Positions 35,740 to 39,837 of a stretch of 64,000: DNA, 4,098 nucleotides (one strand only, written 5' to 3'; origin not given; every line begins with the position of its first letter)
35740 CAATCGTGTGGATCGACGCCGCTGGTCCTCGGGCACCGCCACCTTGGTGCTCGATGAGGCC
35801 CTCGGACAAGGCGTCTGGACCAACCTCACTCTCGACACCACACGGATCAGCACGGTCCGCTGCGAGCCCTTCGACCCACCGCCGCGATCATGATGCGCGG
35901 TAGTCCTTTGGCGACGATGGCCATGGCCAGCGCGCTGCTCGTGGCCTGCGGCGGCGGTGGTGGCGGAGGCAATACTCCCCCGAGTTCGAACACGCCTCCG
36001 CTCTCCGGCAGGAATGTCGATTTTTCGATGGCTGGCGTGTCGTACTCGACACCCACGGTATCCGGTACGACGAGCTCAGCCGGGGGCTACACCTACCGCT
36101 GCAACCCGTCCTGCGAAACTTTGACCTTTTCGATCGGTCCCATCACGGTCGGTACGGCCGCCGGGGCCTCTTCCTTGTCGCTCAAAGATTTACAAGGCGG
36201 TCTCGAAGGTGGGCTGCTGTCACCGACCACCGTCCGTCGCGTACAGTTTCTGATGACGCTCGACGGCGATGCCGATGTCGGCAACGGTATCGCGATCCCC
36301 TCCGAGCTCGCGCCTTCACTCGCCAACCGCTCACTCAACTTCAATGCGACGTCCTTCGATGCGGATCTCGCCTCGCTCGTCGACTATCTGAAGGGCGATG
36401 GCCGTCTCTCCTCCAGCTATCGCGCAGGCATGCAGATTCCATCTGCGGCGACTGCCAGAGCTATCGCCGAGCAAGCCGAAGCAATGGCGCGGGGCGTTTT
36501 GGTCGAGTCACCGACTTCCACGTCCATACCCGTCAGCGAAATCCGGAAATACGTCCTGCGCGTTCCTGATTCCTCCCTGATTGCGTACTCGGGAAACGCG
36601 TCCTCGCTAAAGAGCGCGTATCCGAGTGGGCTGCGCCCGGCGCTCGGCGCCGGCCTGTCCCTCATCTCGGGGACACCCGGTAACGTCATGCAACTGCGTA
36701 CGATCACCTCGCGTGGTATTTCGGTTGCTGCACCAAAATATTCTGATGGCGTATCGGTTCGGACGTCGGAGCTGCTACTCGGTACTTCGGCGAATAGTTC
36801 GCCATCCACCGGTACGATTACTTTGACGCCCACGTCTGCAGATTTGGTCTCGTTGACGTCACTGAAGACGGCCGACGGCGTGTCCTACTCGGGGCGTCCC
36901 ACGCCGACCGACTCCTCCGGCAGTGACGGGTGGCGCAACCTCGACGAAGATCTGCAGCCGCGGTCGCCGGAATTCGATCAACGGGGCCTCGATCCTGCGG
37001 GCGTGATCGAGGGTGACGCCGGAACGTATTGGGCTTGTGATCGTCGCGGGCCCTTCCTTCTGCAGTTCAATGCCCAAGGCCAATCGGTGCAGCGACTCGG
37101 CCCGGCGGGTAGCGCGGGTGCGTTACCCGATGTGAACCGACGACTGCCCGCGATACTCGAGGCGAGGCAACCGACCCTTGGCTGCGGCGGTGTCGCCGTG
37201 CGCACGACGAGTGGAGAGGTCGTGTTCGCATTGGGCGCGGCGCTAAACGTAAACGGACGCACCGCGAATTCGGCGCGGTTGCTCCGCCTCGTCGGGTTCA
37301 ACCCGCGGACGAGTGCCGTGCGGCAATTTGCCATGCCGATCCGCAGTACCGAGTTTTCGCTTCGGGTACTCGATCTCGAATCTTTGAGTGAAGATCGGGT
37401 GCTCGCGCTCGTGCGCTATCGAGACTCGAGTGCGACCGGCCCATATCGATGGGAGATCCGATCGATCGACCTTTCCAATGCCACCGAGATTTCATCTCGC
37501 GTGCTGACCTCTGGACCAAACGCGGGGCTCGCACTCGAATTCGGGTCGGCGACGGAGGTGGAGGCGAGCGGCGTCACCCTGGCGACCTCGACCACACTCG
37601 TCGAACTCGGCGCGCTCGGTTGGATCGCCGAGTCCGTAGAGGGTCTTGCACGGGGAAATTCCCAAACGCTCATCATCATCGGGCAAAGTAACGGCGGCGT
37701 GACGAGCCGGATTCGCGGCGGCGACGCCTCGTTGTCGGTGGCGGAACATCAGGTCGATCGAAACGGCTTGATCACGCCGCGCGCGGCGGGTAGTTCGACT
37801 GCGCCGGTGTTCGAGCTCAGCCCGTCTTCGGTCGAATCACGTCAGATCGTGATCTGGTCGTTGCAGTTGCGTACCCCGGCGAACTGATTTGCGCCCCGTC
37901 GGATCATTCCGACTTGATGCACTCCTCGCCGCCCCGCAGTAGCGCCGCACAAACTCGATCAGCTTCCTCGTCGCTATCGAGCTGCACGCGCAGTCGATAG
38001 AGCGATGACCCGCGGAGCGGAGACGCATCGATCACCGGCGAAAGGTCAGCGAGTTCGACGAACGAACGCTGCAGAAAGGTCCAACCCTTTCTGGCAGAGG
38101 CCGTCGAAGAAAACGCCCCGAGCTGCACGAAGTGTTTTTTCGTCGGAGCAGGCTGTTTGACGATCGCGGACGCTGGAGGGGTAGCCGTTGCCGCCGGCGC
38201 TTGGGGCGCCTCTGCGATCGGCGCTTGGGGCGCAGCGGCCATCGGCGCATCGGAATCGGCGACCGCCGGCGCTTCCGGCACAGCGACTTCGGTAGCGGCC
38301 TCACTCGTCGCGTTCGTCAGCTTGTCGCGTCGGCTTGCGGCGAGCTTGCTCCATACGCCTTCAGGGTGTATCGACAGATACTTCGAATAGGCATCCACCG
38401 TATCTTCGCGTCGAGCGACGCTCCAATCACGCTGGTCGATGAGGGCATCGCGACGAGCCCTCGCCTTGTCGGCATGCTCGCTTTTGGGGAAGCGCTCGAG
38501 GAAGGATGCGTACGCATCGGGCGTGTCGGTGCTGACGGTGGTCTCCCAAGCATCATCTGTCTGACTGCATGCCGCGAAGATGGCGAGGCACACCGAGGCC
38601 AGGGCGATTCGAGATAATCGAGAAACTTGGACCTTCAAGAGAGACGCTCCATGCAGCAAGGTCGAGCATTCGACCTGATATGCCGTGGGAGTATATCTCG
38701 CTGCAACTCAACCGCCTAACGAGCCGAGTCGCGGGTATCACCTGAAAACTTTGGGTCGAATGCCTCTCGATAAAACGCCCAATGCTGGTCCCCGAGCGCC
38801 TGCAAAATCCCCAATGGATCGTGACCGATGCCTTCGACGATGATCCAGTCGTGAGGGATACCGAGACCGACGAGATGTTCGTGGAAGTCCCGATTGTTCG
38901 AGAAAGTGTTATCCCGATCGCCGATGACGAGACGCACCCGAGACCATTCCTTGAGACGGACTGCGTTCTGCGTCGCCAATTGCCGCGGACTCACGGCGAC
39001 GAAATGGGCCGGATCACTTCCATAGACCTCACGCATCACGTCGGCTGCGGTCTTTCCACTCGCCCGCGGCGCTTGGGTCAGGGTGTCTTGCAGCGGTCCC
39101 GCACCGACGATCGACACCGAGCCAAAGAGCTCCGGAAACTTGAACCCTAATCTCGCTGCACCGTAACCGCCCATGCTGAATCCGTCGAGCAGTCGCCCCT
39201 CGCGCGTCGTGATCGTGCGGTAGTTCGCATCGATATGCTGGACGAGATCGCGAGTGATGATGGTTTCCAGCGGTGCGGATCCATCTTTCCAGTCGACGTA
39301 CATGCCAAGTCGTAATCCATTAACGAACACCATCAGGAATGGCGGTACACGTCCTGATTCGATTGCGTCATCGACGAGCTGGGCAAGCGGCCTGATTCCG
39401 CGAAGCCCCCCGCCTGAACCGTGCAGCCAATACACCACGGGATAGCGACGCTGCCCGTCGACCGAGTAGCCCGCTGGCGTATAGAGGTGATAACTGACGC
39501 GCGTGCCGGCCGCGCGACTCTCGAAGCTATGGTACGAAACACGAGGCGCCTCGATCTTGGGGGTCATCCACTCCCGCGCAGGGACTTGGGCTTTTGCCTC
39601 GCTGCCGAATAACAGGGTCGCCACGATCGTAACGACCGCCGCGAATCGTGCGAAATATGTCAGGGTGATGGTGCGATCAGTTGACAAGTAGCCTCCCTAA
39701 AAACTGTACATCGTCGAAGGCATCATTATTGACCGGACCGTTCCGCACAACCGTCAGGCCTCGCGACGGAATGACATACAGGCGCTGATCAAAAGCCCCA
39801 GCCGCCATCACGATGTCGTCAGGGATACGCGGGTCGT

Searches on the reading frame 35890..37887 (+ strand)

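Call 28: search_protein_families(library=pfam, proteins=[window:35890-37887:+], max_evalue=0.0001)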
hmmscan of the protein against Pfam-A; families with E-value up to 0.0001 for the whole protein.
window:35890-37887:+ (665 aa): 1 family
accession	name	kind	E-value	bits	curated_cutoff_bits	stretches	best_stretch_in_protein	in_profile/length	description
PF13449.12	Phytase-like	-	4.9e-15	56.6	27.6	1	319-597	49-279/284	Esterase-like activity of phytase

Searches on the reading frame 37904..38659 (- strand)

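Call 28: search_protein_families(library=pfam, proteins=[window:37904-38659:-], max_evalue=0.0001)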
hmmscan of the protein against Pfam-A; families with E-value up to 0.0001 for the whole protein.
window:37904-38659:- (251 aa): 1 family
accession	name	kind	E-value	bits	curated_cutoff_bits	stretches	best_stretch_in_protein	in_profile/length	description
PF05036.18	SPOR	-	1.4e-06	28.9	21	1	173-247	2-72/76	SPOR domain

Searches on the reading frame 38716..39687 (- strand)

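Call 28: search_protein_families(library=pfam, proteins=[window:38716-39687:-], max_evalue=0.0001)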
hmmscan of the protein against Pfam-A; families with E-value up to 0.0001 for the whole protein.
window:38716-39687:- (323 aa): 1 family
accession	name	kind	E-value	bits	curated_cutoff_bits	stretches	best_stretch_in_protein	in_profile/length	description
PF00756.26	Esterase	-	9.1e-17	62.1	22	1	57-263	1-198/251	Putative esterase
